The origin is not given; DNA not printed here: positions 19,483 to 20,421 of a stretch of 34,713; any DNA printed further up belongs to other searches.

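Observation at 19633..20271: Specialised NusG paralog (LoaP/UpxY-like) wedged between araBD and the IclR/catabolic operon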

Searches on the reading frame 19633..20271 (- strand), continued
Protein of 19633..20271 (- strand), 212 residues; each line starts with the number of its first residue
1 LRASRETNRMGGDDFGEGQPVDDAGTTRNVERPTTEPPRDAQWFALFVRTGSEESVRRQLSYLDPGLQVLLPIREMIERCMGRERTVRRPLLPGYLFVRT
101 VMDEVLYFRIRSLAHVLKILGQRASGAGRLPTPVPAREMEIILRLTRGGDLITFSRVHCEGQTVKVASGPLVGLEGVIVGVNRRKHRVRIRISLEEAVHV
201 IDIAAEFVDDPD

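Call 36: find_encoding_contigs(protein=P0163, flank=10000, max_places=1)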
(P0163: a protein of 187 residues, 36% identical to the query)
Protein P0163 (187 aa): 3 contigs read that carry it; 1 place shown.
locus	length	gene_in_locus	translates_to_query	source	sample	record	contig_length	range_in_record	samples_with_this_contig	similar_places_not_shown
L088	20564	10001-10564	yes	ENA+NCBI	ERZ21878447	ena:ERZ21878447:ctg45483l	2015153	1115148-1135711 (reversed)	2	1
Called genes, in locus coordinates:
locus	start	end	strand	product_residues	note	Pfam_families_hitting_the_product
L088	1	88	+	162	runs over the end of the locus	PF07963:N_methyl (weak)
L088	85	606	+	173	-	-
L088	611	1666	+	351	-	PF00437:T2SSE, PF00004:AAA (faint), PF13173:AAA_14 (faint), PF13401:AAA_22 (weak)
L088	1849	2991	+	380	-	PF02153:PDH_N, PF20463:PDH_C, PF01842:ACT (weak)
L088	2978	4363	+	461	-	PF08501:Shikimate_dh_N (weak), PF01202:SKI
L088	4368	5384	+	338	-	PF18152:DAHP_snth_FXD, PF00793:DAHP_synth_1, PF03102:NeuB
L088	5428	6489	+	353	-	PF00465:Fe-ADH, PF13685:Fe-ADH_2, PF01761:DHQ_synthase, PF24621:DHQS_C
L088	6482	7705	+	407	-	PF00275:EPSP_synthase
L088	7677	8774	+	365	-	PF01264:Chorismate_synt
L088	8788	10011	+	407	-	PF01817:CM_2, PF00800:PDT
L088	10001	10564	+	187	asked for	PF02357:NusG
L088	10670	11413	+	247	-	PF00005:ABC_tran, PF13304:AAA_21 (weak)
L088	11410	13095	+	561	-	PF16949:ABC_tran_2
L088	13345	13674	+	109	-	-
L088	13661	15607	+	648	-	PF01496:V_ATPase_I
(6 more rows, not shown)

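Call 37: find_encoding_contigs(protein=P0164, flank=10000, max_places=1)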
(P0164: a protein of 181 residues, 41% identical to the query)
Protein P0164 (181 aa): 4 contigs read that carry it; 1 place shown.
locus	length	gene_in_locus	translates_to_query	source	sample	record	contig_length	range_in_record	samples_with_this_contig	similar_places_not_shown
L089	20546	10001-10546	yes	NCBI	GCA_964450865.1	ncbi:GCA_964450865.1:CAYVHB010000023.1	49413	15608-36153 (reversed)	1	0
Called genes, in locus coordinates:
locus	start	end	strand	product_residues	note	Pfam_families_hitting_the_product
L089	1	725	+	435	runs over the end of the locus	PF00501:AMP-binding, PF14535:AMP-binding_C_2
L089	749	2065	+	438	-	PF02153:PDH_N, PF20463:PDH_C, PF01842:ACT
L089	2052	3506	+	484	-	PF08501:Shikimate_dh_N, PF13238:AAA_18 (weak), PF01202:SKI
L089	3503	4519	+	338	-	PF18152:DAHP_snth_FXD, PF00793:DAHP_synth_1, PF03102:NeuB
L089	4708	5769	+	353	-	PF00465:Fe-ADH, PF13685:Fe-ADH_2, PF01761:DHQ_synthase, PF24621:DHQS_C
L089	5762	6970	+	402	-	PF00275:EPSP_synthase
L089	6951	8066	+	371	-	PF01264:Chorismate_synt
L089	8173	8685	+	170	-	PF01220:DHquinase_II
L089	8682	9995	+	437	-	PF01817:CM_2, PF00800:PDT, PF01842:ACT (weak)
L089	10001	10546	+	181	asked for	PF02357:NusG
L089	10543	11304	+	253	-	PF00005:ABC_tran, PF13304:AAA_21 (weak)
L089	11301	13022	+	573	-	PF16949:ABC_tran_2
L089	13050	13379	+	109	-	-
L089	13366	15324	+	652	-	PF01496:V_ATPase_I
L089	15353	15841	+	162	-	PF00137:ATP-synt_C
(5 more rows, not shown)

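Call 38: find_encoding_contigs(protein=P0162, flank=10000, max_places=1)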
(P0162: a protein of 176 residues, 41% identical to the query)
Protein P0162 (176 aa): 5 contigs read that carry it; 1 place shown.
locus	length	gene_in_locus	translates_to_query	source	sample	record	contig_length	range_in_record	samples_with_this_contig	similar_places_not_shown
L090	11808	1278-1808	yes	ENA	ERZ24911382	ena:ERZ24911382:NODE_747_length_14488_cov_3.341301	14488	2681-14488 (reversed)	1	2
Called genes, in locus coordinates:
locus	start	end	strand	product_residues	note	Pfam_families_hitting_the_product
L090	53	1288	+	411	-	PF01817:CM_2, PF00800:PDT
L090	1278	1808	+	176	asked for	PF02357:NusG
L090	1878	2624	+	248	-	PF00005:ABC_tran, PF13304:AAA_21 (weak)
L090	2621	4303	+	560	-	PF16949:ABC_tran_2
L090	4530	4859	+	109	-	-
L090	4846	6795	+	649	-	PF01496:V_ATPase_I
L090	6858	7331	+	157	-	PF00137:ATP-synt_C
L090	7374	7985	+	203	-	PF01991:vATP-synt_E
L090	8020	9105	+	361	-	PF01992:vATP-synt_AC39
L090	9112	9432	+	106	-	PF01990:ATP-synt_F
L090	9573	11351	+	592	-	PF02874:ATP-synt_ab_N, PF16886:ATP-synt_ab_Xtn, PF00006:ATP-synt_ab, PF22919:ATP-synt_VA_C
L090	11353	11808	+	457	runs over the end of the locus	PF02874:ATP-synt_ab_N (weak), PF00006:ATP-synt_ab, PF22919:ATP-synt_VA_C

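Call 40: search_solved_structures(query=P0001, max_evalue=0.001, show_alignments=2)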
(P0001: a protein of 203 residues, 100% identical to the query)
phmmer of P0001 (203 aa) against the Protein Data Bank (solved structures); distinct sequences matched with E-value up to 0.001: 20.
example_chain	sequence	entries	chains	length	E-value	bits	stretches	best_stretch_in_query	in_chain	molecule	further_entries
8f5g_A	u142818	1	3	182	5.3e-25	91.4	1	33-200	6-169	Transcription termination/antitermination protein NusG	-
6ztj_CF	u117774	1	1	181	5e-13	52.3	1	55-186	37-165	Transcription termination/antitermination protein NusG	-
9gux_Z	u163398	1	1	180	5e-13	52.3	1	55-186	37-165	Transcription termination/antitermination protein NusG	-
5ms0_F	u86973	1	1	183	6.8e-13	51.8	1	55-186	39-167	Transcription termination/antitermination protein NusG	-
6tqn_G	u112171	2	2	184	6.8e-13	51.8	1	55-186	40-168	Transcription termination/antitermination protein NusG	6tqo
2jvv_A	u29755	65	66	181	6.9e-13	51.8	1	55-186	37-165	Transcription antitermination protein nusG | Transcription termination/antitermination protein NusG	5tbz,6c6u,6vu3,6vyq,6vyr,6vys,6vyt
9w0n_7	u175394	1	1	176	7.8e-13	51.7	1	58-186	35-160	Transcription termination/antitermination protein NusG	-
6gov_G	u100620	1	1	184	9.5e-13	51.4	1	59-186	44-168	Transcription termination/antitermination protein NusG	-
8ehq_G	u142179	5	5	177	1.4e-10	44.3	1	34-185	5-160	Transcription termination/antitermination protein NusG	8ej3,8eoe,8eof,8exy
2lq8_A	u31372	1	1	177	1.4e-10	44.3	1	33-185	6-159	Transcription antitermination protein nusG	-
8syi_G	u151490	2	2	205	1e-09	41.5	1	30-185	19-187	Transcription termination/antitermination protein NusG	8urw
2xhc_A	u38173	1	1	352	1.4e-08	37.8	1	76-185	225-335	TRANSCRIPTION ANTITERMINATION PROTEIN NUSG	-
2k06_A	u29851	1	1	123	5.5e-07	32.6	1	55-141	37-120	Transcription antitermination protein nusG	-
9gur_Z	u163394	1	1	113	1.9e-06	30.8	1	57-135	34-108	Transcription termination/antitermination protein NusG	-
6vz3_AB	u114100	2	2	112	1.9e-06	30.8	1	57-135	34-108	Transcription termination/antitermination protein NusG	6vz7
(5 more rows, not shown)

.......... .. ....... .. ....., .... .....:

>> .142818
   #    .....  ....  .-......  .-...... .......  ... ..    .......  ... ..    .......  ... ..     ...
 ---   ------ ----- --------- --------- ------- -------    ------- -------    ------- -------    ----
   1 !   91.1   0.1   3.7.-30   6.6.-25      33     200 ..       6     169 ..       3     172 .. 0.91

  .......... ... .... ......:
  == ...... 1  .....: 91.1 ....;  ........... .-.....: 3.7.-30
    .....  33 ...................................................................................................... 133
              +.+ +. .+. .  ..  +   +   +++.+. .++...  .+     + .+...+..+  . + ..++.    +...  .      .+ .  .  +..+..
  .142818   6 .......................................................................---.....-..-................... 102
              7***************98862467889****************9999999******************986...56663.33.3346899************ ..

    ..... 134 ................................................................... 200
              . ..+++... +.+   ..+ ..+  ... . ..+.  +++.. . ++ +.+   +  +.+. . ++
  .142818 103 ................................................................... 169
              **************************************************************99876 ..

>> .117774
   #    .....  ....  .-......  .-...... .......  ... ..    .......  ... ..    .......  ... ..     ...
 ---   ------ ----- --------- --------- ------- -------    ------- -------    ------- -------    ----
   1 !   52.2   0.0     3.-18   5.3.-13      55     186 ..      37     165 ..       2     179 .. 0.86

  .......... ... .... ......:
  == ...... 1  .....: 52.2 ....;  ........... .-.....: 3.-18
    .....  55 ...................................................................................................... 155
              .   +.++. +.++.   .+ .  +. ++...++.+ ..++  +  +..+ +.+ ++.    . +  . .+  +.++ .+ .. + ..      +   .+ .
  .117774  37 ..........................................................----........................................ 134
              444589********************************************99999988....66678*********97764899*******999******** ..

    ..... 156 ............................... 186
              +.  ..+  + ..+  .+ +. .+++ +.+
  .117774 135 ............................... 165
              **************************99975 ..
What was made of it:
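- The best PDB sequence hit is 8f5g (E 5e-25, against 5e-13 for E. coli NusG; call 40).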

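Call 48: list_cluster_members(proteins=[L001:7532-9217:+, L001:9217-9909:+, L001:10686-11438:+, L001:11659-12228:+, L001:12212-13237:+, L001:13292-13897:+, L001:6218-7447:+, L001:2541-3932:-])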
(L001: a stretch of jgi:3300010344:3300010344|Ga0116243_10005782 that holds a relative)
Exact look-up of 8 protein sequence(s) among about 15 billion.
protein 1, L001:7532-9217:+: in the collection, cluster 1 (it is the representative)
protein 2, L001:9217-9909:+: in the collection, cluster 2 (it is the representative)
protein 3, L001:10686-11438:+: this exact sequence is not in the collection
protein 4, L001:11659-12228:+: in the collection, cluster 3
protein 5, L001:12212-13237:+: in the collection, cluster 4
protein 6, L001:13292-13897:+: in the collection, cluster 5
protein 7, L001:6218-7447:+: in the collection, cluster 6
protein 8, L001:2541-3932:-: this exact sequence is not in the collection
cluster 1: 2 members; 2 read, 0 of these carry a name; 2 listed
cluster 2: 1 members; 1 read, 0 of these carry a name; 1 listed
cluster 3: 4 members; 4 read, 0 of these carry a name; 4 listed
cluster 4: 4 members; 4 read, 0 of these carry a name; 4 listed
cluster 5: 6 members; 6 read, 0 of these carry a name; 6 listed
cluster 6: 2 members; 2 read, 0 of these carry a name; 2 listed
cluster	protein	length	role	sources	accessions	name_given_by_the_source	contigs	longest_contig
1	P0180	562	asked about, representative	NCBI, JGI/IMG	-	-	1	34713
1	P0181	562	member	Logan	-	-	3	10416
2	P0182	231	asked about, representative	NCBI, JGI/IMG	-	-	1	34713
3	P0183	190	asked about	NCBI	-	-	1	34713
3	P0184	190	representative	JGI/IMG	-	-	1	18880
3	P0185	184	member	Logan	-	-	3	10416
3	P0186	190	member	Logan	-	-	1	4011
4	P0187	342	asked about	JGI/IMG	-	-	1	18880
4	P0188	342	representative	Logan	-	-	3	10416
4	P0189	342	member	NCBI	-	-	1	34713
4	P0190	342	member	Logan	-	-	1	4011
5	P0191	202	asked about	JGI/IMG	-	-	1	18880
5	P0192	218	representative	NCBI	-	-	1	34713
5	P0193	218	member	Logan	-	-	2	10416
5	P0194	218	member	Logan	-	-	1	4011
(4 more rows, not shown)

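Call 65: predict_structure(alignment_id=A3)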
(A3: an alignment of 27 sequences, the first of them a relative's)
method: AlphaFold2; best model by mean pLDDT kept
length: 203 residues; sequences in the alignment: 27
mean_pLDDT: 88.4   pTM: 0.78
mean pLDDT of the five models: 88.4, 87.8, 87.5, 87.1, 86.8
residues with pLDDT >= 90: 149; 70-90: 24; 50-70: 29; < 50: 1
segments of 3 or more residues with pLDDT < 50: none
pLDDT, mean of each block of 10 residues (from residue 1): 63 64 71 96 97 93 95 94 97 94 96 69 93 91 93 92 94 94 93 94 63
secondary structure, 60 per line:
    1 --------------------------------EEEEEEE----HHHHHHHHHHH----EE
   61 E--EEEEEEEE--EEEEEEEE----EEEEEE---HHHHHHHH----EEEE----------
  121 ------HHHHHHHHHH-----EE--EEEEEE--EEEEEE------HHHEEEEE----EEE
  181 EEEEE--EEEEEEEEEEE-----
elements in order: E33-39 H44-54 E59-61 E64-71 E74-81 E86-91 H95-102 E107-110 H127-136 E146-151 E154-159 E169-173 E178-185 E188-198
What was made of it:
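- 20149..20244 (-): N-terminal extension, residues 1-32 of the 203-aa form. Acidic and Gly-rich, predicted disordered. AF2 pLDDT is 63-71 with no secondary structure (call 65).
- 19837..20148 (-): NGN domain (residues 33-136), the RNA-polymerase-binding domain of NusG-family proteins. AF2 model pLDDT >90 (call 65).
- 19651..19809 (-): KOW domain (residues 146-198), predicted as a beta-barrel, with the LoaP-type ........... motif. AF2 strands at 146-198 (call 65).
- On LoaP: AF2 model with pLDDT 88 (call 65).
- Checked: AlphaFold2 predicts it to be disordered (pLDDT 63-71; call 65).
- The fold prediction is confident (call 65).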

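Call 67: search_protein_families(library=pfam, proteins=[L010:9438-10007:+, L010:10616-12343:+, L010:12334-13833:+, L010:13830-14837:+, L010:14970-16001:+, L009:2354-2914:+, L009:3807-5525:+, L009:5541-6938:+, L009:6944-8002:+, L009:8746-9843:+], max_evalue=0.00001)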
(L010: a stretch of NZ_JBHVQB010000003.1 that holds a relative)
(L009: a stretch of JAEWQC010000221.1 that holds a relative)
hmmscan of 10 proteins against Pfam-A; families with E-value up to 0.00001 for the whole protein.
L010:9438-10007:+ (189 aa): 1 family
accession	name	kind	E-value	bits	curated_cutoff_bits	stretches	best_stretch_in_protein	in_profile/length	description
PF11985.13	Phage_Mu_Gp27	-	1e-29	104.6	28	1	14-172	1-164/173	Bacteriophage Mu, Gp27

L010:10616-12343:+ (575 aa): 0 families

L010:12334-13833:+ (499 aa): 1 family
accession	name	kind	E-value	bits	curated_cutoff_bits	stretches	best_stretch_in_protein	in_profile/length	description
PF05133.19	SPP1_portal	-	2.6e-07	30.4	25.5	1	59-461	45-414/416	Phage portal protein, SPP1 Gp6-like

L010:13830-14837:+ (335 aa): 0 families

L010:14970-16001:+ (343 aa): 0 families

L009:2354-2914:+ (186 aa): 1 family
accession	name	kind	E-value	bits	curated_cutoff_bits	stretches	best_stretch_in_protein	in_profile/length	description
PF11985.13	Phage_Mu_Gp27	-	2.8e-22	80.4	28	1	10-161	1-155/173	Bacteriophage Mu, Gp27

L009:3807-5525:+ (572 aa): 0 families

L009:5541-6938:+ (465 aa): 1 family
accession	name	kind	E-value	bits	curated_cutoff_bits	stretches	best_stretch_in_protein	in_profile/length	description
PF05133.19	SPP1_portal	-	5.8e-20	72.1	25.5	1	19-451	8-414/416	Phage portal protein, SPP1 Gp6-like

L009:6944-8002:+ (352 aa): 1 family
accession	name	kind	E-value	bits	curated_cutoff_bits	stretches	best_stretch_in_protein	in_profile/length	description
PF06152.16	Phage_min_cap2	-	2.2e-30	106.2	26.3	1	2-314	2-337/366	Phage minor capsid protein 2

L009:8746-9843:+ (365 aa): 1 family
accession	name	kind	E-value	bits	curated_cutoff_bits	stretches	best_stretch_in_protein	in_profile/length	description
PF11651.14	P22_CoatProtein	-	2e-51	175.6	24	1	1-365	1-423/423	P22 coat protein - gene protein 5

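Call 68: fold_search(model_id=the predicted structure, library=pdb)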
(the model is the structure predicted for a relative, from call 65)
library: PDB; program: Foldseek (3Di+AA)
matches with E <= 10: 884; with E <= 0.001: 43
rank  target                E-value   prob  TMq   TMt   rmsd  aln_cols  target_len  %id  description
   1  8f5g_A                2.8e-19  1.00  0.74  0.88   3.2       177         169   33  NusG-RNA complex (released 2023-11-22)
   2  8f5g_C                2.1e-18  1.00  0.75  0.87   2.6       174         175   33  NusG-RNA complex (released 2023-11-22)
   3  8f5g_B                1.2e-15  1.00  0.64  0.90   3.3       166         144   32  NusG-RNA complex (released 2023-11-22)
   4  9a56_B                2.5e-10  1.00  0.44  0.50  17.3       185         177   19  Integrative model of RPOB-NUSG by crosslinking MS and deep learning (released 2024-09-18)
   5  6tqn_G                2.5e-07  1.00  0.46  0.52  13.4       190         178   20  rrn anti-termination complex without S4 (released 2020-08-05)
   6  2lq8_MODEL_1_A        2.8e-07  1.00  0.50  0.56   6.0       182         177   22  Domain interaction in Thermotoga maritima NusG (released 2013-01-23)
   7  8syi_G                1.2e-06  1.00  0.42  0.68   4.3       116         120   27  Cyanobacterial RNAP-EC (released 2023-07-05)
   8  6gov_G                1.5e-06  1.00  0.40  0.46  16.6       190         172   20  Structure of THE RNA POLYMERASE LAMBDA-BASED ANTITERMINATION COMPLEX (released 2019-02-13)
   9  5ond_B                1.8e-06  1.00  0.38  0.56   3.2       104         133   22  RfaH from Escherichia coli in complex with ops DNA (released 2018-06-06)
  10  5ond_A                3.1e-06  1.00  0.39  0.56   3.5       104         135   23  RfaH from Escherichia coli in complex with ops DNA (released 2018-06-06)
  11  8ehq_G                4.9e-06  1.00  0.42  0.73   3.1       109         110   27  Mycobacterium tuberculosis paused transcription complex with Bacillus subtilis NusG (released 2023-02-01)
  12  2oug_A                5.2e-06  1.00  0.40  0.55   2.7       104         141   20  Crystal structure of the RfaH transcription factor at 2.1A resolution (released 2007-05-01)
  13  1nz8_MODEL_1_A        7.0e-06  1.00  0.36  0.58   4.6       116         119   28  Solution Structure of the N-utilization substance G (NusG) N-terminal (NGN) domain from Thermus thermophilus (released 2004-04-06)
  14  8pfg_P                7.9e-06  1.00  0.38  0.55   3.1       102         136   22  autoinhibited RfaH bound to E. coli transcription complex paused at ops site (encounter complex), not fully complement (released 2024-04-24)
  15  8pen_P                1.1e-05  1.00  0.40  0.75   2.8       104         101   23  fully recruited RfaH bound to E. coli transcription complex paused at ops site (alternative state of RfaH) (released 2024-04-24)
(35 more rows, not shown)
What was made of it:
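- On LoaP: 8f5g is the top sequence hit (call 40) and the top fold hit over 166-177 columns (TMt 0.87-0.90; call 68).
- The best structural match is LoaP (call 68).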

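Call 77: find_encoding_contigs(protein=P0168, flank=8000, max_places=1)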
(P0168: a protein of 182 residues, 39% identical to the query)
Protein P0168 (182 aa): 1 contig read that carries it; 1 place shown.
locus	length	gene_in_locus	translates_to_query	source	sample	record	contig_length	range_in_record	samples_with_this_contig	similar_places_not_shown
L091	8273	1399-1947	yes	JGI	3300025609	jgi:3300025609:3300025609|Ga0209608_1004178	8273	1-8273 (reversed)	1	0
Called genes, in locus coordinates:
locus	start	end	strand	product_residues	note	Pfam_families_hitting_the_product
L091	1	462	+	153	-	?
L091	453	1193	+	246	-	PF07685:GATase_3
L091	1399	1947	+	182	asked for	PF02357:NusG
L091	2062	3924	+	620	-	PF13727:CoA_binding_3, PF02254:TrkA_N (faint), PF01073:3Beta_HSD, PF01370:Epimerase, PF02719:Polysacc_synt_2, PF04321:RmlD_sub_bind, PF16363:GDP_Man_Dehyd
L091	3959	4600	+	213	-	PF02397:Bac_transf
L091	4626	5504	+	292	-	PF01370:Epimerase, PF04321:RmlD_sub_bind, PF07993:NAD_binding_4, PF16363:GDP_Man_Dehyd (weak), PF01073:3Beta_HSD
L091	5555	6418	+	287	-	PF00535:Glycos_transf_2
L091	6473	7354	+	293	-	PF14305:ATPgrasp_TupA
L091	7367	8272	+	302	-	?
